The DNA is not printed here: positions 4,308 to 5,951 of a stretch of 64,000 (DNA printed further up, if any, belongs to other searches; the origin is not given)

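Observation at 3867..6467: EndoQ (PHP nuclease) carrying a 448-aa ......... intein at its active-site His, with an HTH inside the intein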

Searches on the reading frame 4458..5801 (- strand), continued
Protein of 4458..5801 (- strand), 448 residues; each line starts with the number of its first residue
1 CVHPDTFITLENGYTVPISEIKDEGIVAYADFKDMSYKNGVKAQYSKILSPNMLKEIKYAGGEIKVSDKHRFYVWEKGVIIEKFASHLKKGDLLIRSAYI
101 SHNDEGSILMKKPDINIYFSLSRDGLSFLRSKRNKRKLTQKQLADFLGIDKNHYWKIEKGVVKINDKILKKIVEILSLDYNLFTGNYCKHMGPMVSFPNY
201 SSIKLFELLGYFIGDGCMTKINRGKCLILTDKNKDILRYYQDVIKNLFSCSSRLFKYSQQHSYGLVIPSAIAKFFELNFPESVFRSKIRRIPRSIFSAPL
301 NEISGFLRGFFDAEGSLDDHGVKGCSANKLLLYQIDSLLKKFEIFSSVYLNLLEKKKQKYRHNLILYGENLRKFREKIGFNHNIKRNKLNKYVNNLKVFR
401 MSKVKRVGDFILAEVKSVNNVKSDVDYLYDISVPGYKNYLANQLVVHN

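Call 61: search_protein_families(library=pfam, proteins=[P0149, P0150, P0186, P0227, P0181, P0194, P0202, P0216, P0232, L004:2764-5916:+], max_evalue=0.01)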
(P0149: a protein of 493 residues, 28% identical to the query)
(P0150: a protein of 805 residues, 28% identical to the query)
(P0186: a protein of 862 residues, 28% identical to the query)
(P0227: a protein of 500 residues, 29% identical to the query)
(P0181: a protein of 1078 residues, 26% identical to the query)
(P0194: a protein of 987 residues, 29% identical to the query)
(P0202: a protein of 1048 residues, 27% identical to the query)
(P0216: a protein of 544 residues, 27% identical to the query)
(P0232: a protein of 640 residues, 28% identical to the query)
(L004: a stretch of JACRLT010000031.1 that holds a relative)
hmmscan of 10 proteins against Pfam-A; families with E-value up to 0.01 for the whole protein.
P0149 (493 aa): 6 families
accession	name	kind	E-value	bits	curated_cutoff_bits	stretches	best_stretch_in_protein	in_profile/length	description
PF14528.11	LAGLIDADG_3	-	1.4e-24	86.6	22.5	2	368-446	2-81/82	LAGLIDADG-like domain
PF14890.11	Intein_splicing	-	1.6e-10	41.4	35.8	1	88-466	10-114/155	Intein splicing domain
PF13560.12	HTH_31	-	8.8e-06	26.4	27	1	195-248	1-54/64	Helix-turn-helix domain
PF01381.28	HTH_3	-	1.3e-05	25.6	23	1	200-248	1-48/55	Helix-turn-helix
PF13413.12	HTH_25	-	0.00087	19.5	24.6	1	199-232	1-34/62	Helix-turn-helix domain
PF12844.13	HTH_19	-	0.0093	16.3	30.2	0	199-232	3-36/64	Helix-turn-helix domain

P0150 (805 aa): 5 families
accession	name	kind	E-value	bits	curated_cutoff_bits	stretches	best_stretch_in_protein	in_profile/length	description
PF14528.11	LAGLIDADG_3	-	8.7e-22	77.6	22.5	2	350-429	4-82/82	LAGLIDADG-like domain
PF14890.11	Intein_splicing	-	1.7e-18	67.3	35.8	1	62-564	2-155/155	Intein splicing domain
PF13522.11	GATase_6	-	7e-15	55.6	27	1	560-676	13-121/130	Glutamine amidotransferase domain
PF13537.11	GATase_7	-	1.2e-14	54.9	25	1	575-690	10-122/123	Glutamine amidotransferase domain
PF01079.26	Hint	-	1.2e-06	28.8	29.7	1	52-164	11-127/213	Hint module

P0186 (862 aa): 9 families
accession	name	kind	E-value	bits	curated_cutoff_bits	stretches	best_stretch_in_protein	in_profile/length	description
PF14528.11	LAGLIDADG_3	-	8.8e-31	106.4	22.5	2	588-670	3-82/82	LAGLIDADG-like domain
PF00383.29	dCMP_cyt_deam_1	-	2.2e-18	66.5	25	2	224-288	2-69/102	Cytidine and deoxycytidylate deaminase zinc-binding region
PF14890.11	Intein_splicing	-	1.3e-16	61.2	35.8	1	328-789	25-155/155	Intein splicing domain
PF03161.18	LAGLIDADG_2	-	1.8e-16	61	25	1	39-200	4-167/168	LAGLIDADG DNA endonuclease family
PF14437.12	MafB19-deam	-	3.8e-13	50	27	2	790-837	57-106/142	MafB19-like deaminase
PF13443.12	HTH_26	-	1.3e-09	38.6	22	1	424-476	1-55/63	Cro/C1-type HTH DNA-binding domain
PF01381.28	HTH_3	-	2.9e-08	34.1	23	1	425-475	1-52/55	Helix-turn-helix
PF13560.12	HTH_31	-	0.0044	17.7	27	1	424-458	5-39/64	Helix-turn-helix domain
PF12844.13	HTH_19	-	0.0065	16.8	30.2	0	424-474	3-54/64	Helix-turn-helix domain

P0227 (500 aa): 4 families
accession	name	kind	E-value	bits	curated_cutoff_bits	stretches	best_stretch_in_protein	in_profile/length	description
PF14528.11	LAGLIDADG_3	-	1.2e-14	54.7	22.5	1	301-349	3-55/82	LAGLIDADG-like domain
PF14890.11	Intein_splicing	-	1.1e-06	29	35.8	1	30-486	18-141/155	Intein splicing domain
PF13560.12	HTH_31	-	9e-06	26.4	27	0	141-189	13-59/64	Helix-turn-helix domain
PF13443.12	HTH_26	-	0.0026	18.4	22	0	144-187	12-53/63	Cro/C1-type HTH DNA-binding domain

P0181 (1078 aa): 9 families
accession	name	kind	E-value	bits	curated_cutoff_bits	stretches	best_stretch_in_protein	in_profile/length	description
PF01380.27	SIS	-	4.5e-52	175.8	25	2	773-899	2-129/131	SIS domain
PF14528.11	LAGLIDADG_3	-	5.6e-16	59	22.5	1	362-439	2-82/82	LAGLIDADG-like domain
PF14890.11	Intein_splicing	-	6.7e-16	58.9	35.8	1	81-561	3-155/155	Intein splicing domain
PF13522.11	GATase_6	-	1.7e-15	57.6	27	1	555-684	11-130/130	Glutamine amidotransferase domain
PF13537.11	GATase_7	-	4.3e-15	56.3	25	1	574-688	12-121/123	Glutamine amidotransferase domain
PF13580.11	SIS_2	-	1.5e-07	31.9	27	1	801-856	82-136/138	SIS domain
PF13560.12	HTH_31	-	7.9e-06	26.5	27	1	195-248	6-57/64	Helix-turn-helix domain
PF01079.26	Hint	-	8.7e-06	25.9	29.7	1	69-164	10-114/213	Hint module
PF01381.28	HTH_3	-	0.001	19.5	23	1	196-249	2-52/55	Helix-turn-helix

P0194 (987 aa): 5 families
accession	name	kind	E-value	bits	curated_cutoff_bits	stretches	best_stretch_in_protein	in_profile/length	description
PF21763.2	DHH_CID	-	1.7e-19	70.4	27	1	203-286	1-84/84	DHH-CID domain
PF14528.11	LAGLIDADG_3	-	5.8e-18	65.4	22.5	1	741-813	5-82/82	LAGLIDADG-like domain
PF14890.11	Intein_splicing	-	9.6e-18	64.9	35.8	1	462-953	11-155/155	Intein splicing domain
PF01368.27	DHH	-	2.4e-07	31.5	28.1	1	39-164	4-122/125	DHH family, N-terminal domain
PF02272.25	DHHA1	-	9.2e-06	26.5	25.9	1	369-448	5-75/102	DHHA1 domain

P0202 (1048 aa): 6 families
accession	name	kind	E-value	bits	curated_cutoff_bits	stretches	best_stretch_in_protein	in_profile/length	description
PF01380.27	SIS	-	8.5e-45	152.2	25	2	740-867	2-130/131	SIS domain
PF13537.11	GATase_7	-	4.9e-21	75.4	25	1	541-654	12-122/123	Glutamine amidotransferase domain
PF14890.11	Intein_splicing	-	5.7e-21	75.4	35.8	1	85-528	2-155/155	Intein splicing domain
PF14528.11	LAGLIDADG_3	-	2.6e-20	72.9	22.5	2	375-456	2-81/82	LAGLIDADG-like domain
PF13522.11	GATase_6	-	4.3e-19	69.3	27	1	523-649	12-130/130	Glutamine amidotransferase domain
PF13580.11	SIS_2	-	0.0001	22.8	27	1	788-823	101-136/138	SIS domain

P0216 (544 aa): 3 families
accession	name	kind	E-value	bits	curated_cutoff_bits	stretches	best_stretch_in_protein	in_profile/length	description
PF14528.11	LAGLIDADG_3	-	7.1e-22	77.9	22.5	2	293-366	2-82/82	LAGLIDADG-like domain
PF14890.11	Intein_splicing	-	1.4e-21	77.4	35.8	1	21-496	11-155/155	Intein splicing domain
PF08423.17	Rad51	-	1.9e-13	50.7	22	1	491-538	197-244/244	Rad51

P0232 (640 aa): 3 families
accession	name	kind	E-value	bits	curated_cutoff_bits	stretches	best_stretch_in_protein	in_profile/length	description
PF08423.17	Rad51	-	5e-44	150.8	22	2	1-98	102-203/244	Rad51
PF14890.11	Intein_splicing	-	2.4e-24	86.3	35.8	1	107-598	3-155/155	Intein splicing domain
PF14528.11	LAGLIDADG_3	-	2.6e-23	82.5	22.5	2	390-465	4-82/82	LAGLIDADG-like domain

L004:2764-5916:+ (1051 aa): 7 families
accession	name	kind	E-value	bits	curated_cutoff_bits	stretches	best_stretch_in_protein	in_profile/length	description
PF01380.27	SIS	-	1.5e-54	183.7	25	2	735-857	5-128/131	SIS domain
PF14890.11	Intein_splicing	-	7e-24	84.8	35.8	1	88-522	2-155/155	Intein splicing domain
PF14528.11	LAGLIDADG_3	-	2.2e-23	82.8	22.5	1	371-452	1-82/82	LAGLIDADG-like domain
PF13522.11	GATase_6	-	1.8e-15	57.6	27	1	519-637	14-123/130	Glutamine amidotransferase domain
PF13537.11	GATase_7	-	3e-14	53.5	25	1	542-649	20-122/123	Glutamine amidotransferase domain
PF13580.11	SIS_2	-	2.8e-05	24.6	27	1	773-815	95-136/138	SIS domain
PF01079.26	Hint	-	0.006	16.6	29.7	0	71-154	4-90/213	Hint module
